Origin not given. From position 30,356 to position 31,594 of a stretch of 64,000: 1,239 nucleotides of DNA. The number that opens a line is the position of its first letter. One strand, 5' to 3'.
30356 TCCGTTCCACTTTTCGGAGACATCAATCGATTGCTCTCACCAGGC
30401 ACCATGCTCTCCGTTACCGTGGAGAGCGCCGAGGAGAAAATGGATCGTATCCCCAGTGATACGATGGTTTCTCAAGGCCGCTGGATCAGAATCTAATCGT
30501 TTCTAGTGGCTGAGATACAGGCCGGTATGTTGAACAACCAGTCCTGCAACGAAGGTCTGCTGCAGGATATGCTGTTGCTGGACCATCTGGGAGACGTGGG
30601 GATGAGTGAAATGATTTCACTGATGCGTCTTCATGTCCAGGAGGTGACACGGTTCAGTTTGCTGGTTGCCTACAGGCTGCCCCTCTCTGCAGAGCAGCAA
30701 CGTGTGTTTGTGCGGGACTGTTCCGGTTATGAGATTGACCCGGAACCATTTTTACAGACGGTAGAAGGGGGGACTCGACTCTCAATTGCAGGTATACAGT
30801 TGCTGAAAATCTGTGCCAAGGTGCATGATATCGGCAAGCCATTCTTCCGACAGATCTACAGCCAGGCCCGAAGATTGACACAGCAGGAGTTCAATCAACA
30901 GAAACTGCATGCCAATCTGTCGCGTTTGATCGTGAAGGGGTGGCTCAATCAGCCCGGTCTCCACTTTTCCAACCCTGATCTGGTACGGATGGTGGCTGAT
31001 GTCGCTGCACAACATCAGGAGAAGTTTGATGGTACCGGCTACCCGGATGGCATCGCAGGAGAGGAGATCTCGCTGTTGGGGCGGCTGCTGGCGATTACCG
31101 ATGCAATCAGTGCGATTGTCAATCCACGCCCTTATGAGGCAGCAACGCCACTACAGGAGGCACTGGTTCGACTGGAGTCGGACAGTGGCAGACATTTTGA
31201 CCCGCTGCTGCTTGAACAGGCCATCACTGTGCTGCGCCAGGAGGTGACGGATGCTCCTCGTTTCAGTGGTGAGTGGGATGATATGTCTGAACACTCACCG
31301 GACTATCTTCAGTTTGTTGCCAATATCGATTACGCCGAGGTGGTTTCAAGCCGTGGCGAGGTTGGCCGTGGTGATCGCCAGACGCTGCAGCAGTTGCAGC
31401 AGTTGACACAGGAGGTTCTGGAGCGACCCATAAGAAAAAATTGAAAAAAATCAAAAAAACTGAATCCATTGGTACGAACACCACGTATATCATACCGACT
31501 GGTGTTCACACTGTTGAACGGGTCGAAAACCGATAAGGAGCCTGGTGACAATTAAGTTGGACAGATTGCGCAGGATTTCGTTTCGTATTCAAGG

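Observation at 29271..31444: ECF sigma/anti-sigma pair plus HD-GYP protein immediately upstream of the bufferin-like operon: candidate envelope-stress/metal regulatory module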

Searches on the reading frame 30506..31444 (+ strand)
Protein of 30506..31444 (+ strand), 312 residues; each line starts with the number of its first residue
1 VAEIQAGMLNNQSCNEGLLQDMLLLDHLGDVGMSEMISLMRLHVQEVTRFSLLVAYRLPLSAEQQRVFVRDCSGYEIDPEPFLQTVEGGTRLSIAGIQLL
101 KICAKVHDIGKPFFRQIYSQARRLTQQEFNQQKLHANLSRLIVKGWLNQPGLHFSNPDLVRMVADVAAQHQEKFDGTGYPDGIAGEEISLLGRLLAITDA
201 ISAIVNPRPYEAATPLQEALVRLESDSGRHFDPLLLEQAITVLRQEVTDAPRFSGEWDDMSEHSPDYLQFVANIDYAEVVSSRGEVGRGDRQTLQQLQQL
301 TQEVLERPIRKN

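Call 3: search_protein_families(library=pfam, proteins=[window:30506-31444:+], max_evalue=0.01)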
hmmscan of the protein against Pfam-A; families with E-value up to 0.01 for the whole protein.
window:30506-31444:+ (312 aa): 2 families
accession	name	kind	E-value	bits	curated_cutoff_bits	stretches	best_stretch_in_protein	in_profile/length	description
PF13487.12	HD_5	-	7e-21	75.2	27.2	1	116-233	59-168/170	HD domain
PF01966.28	HD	-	8.3e-11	42.6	22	1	98-203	25-115/116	HD domain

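Call 4: search_protein_families(library=ncbifam, proteins=[window:30506-31444:+], max_evalue=0.01)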
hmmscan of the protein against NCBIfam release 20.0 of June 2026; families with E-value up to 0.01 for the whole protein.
window:30506-31444:+ (312 aa): 2 families
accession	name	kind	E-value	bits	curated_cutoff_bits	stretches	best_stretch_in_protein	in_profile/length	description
NF053512.1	nitric_RR_NosR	exception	3.8e-15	55.8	400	1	92-249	212-360/422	response regulator c-di-GMP phosphodiesterase, NosR family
TIGR01596.1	cas3_HD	equivalog_domain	0.00024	21.2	43.45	1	97-223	30-135/178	CRISPR-associated endonuclease Cas3''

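Call 6: find_homologous_proteins(query=window:30506-31444:+)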
Query window:30506-31444:+ (312 aa): 708 proteins with E <= 0.001 among 3630 candidates; the best 120 are listed.
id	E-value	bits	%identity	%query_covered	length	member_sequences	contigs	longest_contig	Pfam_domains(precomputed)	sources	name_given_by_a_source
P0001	9.3e-197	670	99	98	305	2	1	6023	PF13487.13,PF01966.29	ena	-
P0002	4.7e-128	445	67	95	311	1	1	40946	PF13487.13,PF01966.29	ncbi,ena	-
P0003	2.0e-123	429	67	89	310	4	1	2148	PF13487.13,PF01966.29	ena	-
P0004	4.0e-86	307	53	93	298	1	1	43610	PF13487.13,PF01966.29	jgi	jgi:response regulator RpfG family c-di-GMP phosphodiesterase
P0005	5.7e-85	303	56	83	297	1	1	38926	PF13487.13,PF01966.29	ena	-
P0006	1.2e-84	302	48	92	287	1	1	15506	PF13487.13,PF01966.29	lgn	-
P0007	2.9e-84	301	51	91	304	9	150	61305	PF13487.13,PF01966.29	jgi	jgi:HD-GYP domain-containing protein (c-di-GMP phosphodiesterase class II)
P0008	7.4e-81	290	51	91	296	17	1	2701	PF13487.13,PF01966.29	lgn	-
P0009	9.9e-80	286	48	93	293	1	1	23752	PF13487.13,PF01966.29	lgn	-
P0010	1.5e-79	285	48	93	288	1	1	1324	PF13487.13,PF01966.29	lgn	-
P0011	1.3e-78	282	47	93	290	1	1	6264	PF13487.13,PF01966.29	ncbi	-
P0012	3.3e-77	278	47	91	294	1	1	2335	PF13487.13,PF01966.29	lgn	-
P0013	1.4e-74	269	46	90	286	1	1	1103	PF13487.13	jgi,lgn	jgi:HD-GYP domain-containing protein (c-di-GMP phosphodiesterase class II)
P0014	2.6e-74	268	48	92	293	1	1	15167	PF13487.13,PF01966.29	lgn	-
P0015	1.5e-73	266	44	92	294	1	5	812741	PF13487.13,PF01966.29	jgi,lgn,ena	-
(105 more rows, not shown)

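Call 7: search_solved_structures(query=window:30506-31444:+, max_evalue=0.01, show_alignments=3)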
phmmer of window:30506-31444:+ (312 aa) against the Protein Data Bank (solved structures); distinct sequences matched with E-value up to 0.01: 5.
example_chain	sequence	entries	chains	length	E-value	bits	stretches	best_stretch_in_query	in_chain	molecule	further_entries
4mcw_A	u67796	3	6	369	2.3e-20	76.4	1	94-237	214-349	Metal dependent phosphohydrolase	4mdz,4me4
5z7c_A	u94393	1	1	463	4.2e-17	65.6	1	100-235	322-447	3'3'-cGAMP-specific phosphodiesterase 3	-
4r8z_A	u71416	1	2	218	2.2e-12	50.2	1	97-244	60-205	Cyclic di-GMP phosphodiesterase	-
9rbz_A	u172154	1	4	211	1.4e-07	34.3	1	163-237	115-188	HD domain/sensory box protein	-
9rc0_A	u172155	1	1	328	3.4e-07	33.1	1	163-237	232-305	HD domain/sensory box protein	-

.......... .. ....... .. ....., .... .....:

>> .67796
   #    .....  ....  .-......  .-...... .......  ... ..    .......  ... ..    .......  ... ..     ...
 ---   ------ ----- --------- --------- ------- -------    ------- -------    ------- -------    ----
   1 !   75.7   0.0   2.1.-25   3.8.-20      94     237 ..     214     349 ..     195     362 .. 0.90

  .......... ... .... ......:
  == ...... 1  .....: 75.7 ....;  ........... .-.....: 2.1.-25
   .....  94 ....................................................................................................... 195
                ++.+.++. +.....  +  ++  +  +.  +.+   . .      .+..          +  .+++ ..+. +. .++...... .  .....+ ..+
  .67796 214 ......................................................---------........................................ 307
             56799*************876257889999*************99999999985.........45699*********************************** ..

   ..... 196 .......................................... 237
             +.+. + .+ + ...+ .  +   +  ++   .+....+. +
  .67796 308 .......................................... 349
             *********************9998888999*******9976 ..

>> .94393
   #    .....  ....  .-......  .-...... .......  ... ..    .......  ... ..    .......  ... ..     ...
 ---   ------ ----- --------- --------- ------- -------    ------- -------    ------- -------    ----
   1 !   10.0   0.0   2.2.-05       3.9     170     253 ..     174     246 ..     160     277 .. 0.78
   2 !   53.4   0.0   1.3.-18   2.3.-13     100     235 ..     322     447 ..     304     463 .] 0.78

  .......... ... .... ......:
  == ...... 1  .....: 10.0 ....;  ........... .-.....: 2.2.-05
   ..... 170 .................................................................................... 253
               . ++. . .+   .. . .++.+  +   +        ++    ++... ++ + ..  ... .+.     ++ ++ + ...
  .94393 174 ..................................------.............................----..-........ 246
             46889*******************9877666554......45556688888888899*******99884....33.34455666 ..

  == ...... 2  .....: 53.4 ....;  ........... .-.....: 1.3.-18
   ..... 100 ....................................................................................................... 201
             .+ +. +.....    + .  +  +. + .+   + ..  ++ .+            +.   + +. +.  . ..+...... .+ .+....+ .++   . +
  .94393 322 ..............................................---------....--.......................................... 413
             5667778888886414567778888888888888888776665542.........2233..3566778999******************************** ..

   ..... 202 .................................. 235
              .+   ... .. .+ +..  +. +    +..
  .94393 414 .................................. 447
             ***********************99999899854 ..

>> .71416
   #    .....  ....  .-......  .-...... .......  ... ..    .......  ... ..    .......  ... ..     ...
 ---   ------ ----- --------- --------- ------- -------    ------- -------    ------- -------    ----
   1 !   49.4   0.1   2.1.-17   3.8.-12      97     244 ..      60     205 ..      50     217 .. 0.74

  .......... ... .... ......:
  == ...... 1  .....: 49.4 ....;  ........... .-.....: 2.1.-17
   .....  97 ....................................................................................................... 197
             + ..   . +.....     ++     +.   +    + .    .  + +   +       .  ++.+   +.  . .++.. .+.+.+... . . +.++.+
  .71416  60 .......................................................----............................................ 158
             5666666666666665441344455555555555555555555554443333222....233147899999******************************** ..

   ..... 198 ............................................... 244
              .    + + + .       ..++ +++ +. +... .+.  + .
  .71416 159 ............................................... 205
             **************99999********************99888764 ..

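Call 8: find_encoding_contigs(protein=P0002, flank=8000, max_places=2)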
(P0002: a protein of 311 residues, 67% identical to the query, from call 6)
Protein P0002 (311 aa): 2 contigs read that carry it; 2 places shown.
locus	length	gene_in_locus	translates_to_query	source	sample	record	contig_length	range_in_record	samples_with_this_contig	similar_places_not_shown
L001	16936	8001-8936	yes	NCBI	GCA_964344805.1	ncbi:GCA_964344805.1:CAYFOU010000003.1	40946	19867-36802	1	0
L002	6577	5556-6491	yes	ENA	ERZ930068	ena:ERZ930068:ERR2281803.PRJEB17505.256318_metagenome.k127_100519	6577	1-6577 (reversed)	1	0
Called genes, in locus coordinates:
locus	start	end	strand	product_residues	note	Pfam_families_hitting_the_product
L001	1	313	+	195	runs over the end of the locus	PF02545:Maf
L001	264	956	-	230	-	PF00702:Hydrolase, PF08282:Hydrolase_3 (faint), PF12710:HAD, PF13419:HAD_2, PF13242:Hydrolase_like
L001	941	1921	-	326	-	PF01479:S4, PF00849:PseudoU_synth_2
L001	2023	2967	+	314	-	PF11376:DUF3179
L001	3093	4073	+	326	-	-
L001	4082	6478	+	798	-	PF13188:PAS_8 (faint), PF02518:HATPase_c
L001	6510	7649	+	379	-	PF01625:PMSR, PF01641:SelR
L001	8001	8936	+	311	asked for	PF01966:HD, PF13487:HD_5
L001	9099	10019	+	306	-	PF00056:Ldh_1_N, PF02866:Ldh_1_C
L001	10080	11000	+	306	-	PF05708:Peptidase_C92 (weak)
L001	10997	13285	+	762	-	PF02771:Acyl-CoA_dh_N, PF02770:Acyl-CoA_dh_M (weak), PF00441:Acyl-CoA_dh_1, PF09317:ACDH_C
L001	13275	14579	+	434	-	PF00108:Thiolase_N, PF00109:ketoacyl-synt (weak), PF02803:Thiolase_C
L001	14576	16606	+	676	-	PF00378:ECH_1, PF16113:ECH_2, PF02737:3HCDH_N, PF00725:3HCDH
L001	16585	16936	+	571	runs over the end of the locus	PF00501:AMP-binding, PF23562:AMP-binding_C_3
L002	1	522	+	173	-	?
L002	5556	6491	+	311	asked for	PF01966:HD, PF13487:HD_5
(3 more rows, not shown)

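Call 9: find_encoding_contigs(protein=P0004, flank=8000, max_places=2)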
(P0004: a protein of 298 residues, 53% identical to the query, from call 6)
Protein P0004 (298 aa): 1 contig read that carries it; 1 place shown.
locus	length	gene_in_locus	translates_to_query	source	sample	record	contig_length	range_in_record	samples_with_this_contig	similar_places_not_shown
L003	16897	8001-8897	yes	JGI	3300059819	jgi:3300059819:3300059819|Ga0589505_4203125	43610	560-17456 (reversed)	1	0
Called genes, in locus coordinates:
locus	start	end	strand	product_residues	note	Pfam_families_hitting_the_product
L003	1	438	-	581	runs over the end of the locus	PF00654:Voltage_CLC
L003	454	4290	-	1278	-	PF12447:DUF3683, PF01565:FAD_binding_4, PF02913:FAD-oxidase_C, PF13183:Fer4_8, PF02754:CCG (faint), PF11880:DUF3400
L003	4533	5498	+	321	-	PF00389:2-Hacid_dh, PF02826:2-Hacid_dh_C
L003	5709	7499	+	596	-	PF01368:DHH, PF02272:DHHA1, PF17768:RecJ_OB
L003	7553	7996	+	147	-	PF04751:DarP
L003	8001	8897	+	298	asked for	PF01966:HD, PF13487:HD_5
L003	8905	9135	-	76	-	PF13490:zf-HC2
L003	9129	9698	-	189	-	PF04542:Sigma70_r2, PF08281:Sigma70_r4_2, PF04545:Sigma70_r4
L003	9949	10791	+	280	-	PF02389:Cornifin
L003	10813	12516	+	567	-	PF14522:Cytochrome_C7 (faint), PF22113:Mtrc-MtrF_II-IV_dom (faint), PF13435:Cytochrome_C554 (faint), PF00085:Thioredoxin (weak), PF13899:Thioredoxin_7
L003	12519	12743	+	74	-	PF11127:YgaP-like_TM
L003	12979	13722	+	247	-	PF04545:Sigma70_r4 (weak), PF08281:Sigma70_r4_2 (weak)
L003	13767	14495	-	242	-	PF00027:cNMP_binding, PF13545:HTH_Crp_2, PF01022:HTH_5 (weak), PF01325:Fe_dep_repress (weak), PF00325:Crp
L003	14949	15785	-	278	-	PF00520:Ion_trans, PF08016:PKD_channel (weak)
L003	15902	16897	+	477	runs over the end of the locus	PF01406:tRNA-synt_1e, PF00133:tRNA-synt_1 (faint), PF09334:tRNA-synt_1g (faint), PF09190:DALR_2, PF23493:CysS_C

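Call 10: find_encoding_contigs(protein=P0015, flank=8000, max_places=2)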
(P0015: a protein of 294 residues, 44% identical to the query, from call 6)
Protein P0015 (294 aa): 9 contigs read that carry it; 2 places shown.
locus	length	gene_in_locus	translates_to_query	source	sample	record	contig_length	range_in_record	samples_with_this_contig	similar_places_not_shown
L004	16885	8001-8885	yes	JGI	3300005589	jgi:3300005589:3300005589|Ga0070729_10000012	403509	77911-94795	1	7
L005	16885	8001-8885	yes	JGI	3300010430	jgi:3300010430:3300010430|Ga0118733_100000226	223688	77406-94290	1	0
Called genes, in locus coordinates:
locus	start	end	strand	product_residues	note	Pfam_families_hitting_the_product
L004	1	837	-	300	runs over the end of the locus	PF24684:Vgb_lyase (faint), PF08450:SGL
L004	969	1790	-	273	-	PF09297:Zn_ribbon_NUD (weak), PF00293:NUDIX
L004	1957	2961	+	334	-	PF04548:AIG1 (faint), PF03193:RsgA_GTPase, PF01926:MMR_HSR1 (weak)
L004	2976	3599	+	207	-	PF01810:LysE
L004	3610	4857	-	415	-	PF13646:HEAT_2 (faint)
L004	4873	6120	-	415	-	PF13646:HEAT_2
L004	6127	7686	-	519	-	PF28550:DUF8436, PF00890:FAD_binding_2 (faint), PF01134:GIDA (faint), PF01266:DAO (faint), PF03486:HI0933_like, PF07992:Pyr_redox_2 (faint), PF21688:FAD-depend_C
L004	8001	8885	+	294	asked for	PF01966:HD, PF13487:HD_5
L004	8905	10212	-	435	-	PF00933:Glyco_hydro_3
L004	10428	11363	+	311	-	PF03009:GDPD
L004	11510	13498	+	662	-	PF00456:Transketolase_N, PF02779:Transket_pyr, PF02780:Transketolase_C, PF22613:Transketolase_C_1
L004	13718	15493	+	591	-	-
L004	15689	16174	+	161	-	-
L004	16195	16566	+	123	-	PF09345:SiaC (weak)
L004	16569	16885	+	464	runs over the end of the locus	PF13847:Methyltransf_31 (faint), PF08242:Methyltransf_12 (faint), PF13649:Methyltransf_25 (weak)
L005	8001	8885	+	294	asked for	PF01966:HD, PF13487:HD_5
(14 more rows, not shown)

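Call 64: find_encoding_contigs(protein=P0005, flank=6000, max_places=1)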
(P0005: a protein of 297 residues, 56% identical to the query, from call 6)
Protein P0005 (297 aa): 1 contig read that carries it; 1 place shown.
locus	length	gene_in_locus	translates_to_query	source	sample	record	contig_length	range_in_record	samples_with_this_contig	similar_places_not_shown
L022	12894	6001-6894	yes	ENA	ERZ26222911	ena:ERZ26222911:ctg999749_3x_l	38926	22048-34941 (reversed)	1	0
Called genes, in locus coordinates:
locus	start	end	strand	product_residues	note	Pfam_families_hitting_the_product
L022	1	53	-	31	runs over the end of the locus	-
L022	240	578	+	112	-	PF00543:P-II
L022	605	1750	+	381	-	PF00909:Ammonium_transp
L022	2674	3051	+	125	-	-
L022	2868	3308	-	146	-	-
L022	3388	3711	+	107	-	-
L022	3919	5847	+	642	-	PF09699:Paired_CXXCH_1 (faint), PF14522:Cytochrome_C7 (faint), PF14537:Cytochrom_c3_2 (faint), PF22113:Mtrc-MtrF_II-IV_dom (faint), PF01292:Ni_hydr_CYTB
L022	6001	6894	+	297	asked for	PF01966:HD, PF13487:HD_5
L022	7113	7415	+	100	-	-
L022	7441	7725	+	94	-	-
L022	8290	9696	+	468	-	-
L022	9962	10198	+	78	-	PF02609:Exonuc_VII_S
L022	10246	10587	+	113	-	PF00348:polyprenyl_synt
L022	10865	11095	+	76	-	PF00348:polyprenyl_synt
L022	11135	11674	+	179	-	PF02649:GCHY-1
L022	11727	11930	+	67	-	PF02649:GCHY-1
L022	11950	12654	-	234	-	PF13650:Asp_protease_2, PF13975:gag-asp_proteas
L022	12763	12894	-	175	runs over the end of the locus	PF00072:Response_reg, PF02954:HTH_8, PF13556:HTH_30 (faint)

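Call 65: find_encoding_contigs(protein=P0006, flank=6000, max_places=1)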
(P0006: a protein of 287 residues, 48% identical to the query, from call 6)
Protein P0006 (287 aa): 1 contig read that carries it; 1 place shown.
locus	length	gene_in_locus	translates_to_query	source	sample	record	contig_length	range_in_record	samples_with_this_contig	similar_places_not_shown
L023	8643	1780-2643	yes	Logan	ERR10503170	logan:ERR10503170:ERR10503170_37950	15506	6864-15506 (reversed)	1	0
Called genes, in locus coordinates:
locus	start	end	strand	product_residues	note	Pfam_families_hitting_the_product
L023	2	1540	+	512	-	?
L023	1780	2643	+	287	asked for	PF01966:HD (weak), PF13487:HD_5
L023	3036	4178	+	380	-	PF08486:SpoIID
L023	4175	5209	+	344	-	PF02547:Queuosine_synth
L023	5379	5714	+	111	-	PF07238:PilZ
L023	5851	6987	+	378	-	PF00753:Lactamase_B (faint), PF13483:Lactamase_B_3, PF12706:Lactamase_B_2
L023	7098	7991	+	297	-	-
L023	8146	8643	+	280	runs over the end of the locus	PF02616:SMC_ScpA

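Call 66: find_encoding_contigs(protein=P0009, flank=6000, max_places=1)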
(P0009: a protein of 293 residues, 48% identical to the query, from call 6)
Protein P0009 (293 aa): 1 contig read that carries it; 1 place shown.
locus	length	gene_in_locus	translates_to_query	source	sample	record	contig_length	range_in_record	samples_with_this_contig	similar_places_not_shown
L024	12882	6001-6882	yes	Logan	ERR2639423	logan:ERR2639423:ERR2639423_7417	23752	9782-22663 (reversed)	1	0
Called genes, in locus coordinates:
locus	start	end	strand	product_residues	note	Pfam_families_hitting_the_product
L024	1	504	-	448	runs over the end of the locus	PF00072:Response_reg, PF06068:TIP49 (faint), PF00158:Sigma54_activat, PF14532:Sigma54_activ_2, PF07724:AAA_2 (weak), PF07728:AAA_5 (weak), PF25601:AAA_lid_14, PF02954:HTH_8, +1 more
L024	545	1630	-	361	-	PF00512:HisKA, PF02518:HATPase_c, PF13581:HATPase_c_2 (weak)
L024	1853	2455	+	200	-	PF00440:TetR_N, PF16925:TetR_C_13, PF21993:TetR_C_13_2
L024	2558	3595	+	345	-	PF01070:FMN_dh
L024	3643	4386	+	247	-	PF00106:adh_short, PF08659:KR, PF23441:SDR, PF13561:adh_short_C2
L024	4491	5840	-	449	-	PF13439:Glyco_transf_4, PF00534:Glycos_transf_1, PF13692:Glyco_trans_1_4, PF13524:Glyco_trans_1_2 (weak), PF01050:MannoseP_isomer, PF07883:Cupin_2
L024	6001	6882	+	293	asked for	PF01966:HD (weak), PF13487:HD_5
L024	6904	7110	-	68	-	-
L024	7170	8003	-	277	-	PF01734:Patatin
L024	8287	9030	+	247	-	PF13036:LpoB (faint), PF03783:CsgG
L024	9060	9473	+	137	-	-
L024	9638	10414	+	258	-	PF01790:LGT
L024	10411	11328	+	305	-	PF01479:S4, PF00849:PseudoU_synth_2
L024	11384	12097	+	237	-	PF01553:Acyltransferase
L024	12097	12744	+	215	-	PF01351:RNase_HII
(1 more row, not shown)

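Call 67: find_encoding_contigs(protein=P0014, flank=6000, max_places=1)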
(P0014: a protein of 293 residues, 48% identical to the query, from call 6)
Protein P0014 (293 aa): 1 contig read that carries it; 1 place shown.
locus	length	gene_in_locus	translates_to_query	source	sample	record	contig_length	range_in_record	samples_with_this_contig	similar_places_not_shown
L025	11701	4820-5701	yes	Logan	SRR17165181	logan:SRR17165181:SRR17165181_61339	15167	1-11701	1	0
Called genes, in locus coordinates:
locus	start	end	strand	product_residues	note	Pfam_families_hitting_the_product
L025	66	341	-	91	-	-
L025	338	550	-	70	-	-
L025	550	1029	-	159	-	-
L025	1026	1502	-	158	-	-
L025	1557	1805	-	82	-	-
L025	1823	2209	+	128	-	PF12844:HTH_19, PF13443:HTH_26 (weak), PF07022:Phage_CI_repr (weak), PF13560:HTH_31, PF01381:HTH_3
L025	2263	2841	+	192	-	PF13511:DUF4124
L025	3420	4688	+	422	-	PF07690:MFS_1, PF11700:ATG22, PF07690:MFS_1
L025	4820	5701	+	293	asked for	PF01966:HD, PF13487:HD_5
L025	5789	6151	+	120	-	-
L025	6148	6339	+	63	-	-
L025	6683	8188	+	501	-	PF01266:DAO, PF13450:NAD_binding_8 (weak), PF01266:DAO (weak)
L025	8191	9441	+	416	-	PF00155:Aminotran_1_2 (weak), PF01041:DegT_DnrJ_EryC1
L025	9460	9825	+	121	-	PF10861:DUF2784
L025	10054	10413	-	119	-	-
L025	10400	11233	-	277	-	-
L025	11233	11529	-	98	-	-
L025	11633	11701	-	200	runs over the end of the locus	PF00440:TetR_N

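Call 87: predict_structure(alignment_id=A5)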
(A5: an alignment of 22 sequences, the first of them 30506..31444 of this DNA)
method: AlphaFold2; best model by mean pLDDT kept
length: 312 residues; sequences in the alignment: 22
mean_pLDDT: 91.0   pTM: 0.87
mean pLDDT of the five models: 91.0, 90.5, 88.3, 86.4, 85.3
residues with pLDDT >= 90: 238; 70-90: 53; 50-70: 17; < 50: 4
segments of 3 or more residues with pLDDT < 50: 1-3
pLDDT, mean of each block of 10 residues (from residue 1): 50 80 98 96 96 96 97 98 94 97 98 94 94 95 98 98 97 87 95 98 91 91 93 96 81 75 87 92 84 94 86 51
secondary structure, 60 per line:
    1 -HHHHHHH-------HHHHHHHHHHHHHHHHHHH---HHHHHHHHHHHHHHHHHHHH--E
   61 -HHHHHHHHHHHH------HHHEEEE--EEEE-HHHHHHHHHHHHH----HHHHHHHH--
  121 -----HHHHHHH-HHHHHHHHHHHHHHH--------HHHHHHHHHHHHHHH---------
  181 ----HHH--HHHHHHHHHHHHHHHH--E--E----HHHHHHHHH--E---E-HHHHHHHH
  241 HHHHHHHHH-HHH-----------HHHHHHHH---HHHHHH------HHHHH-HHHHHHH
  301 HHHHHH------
elements in order: H2-8 H16-34 H38-57 H62-73 E83-86 E89-92 H94-106 H111-118 H126-132 H134-148 H157-171 H190-205 H216-224 H233-249 H265-272 H276-281 H288-292 H294-306
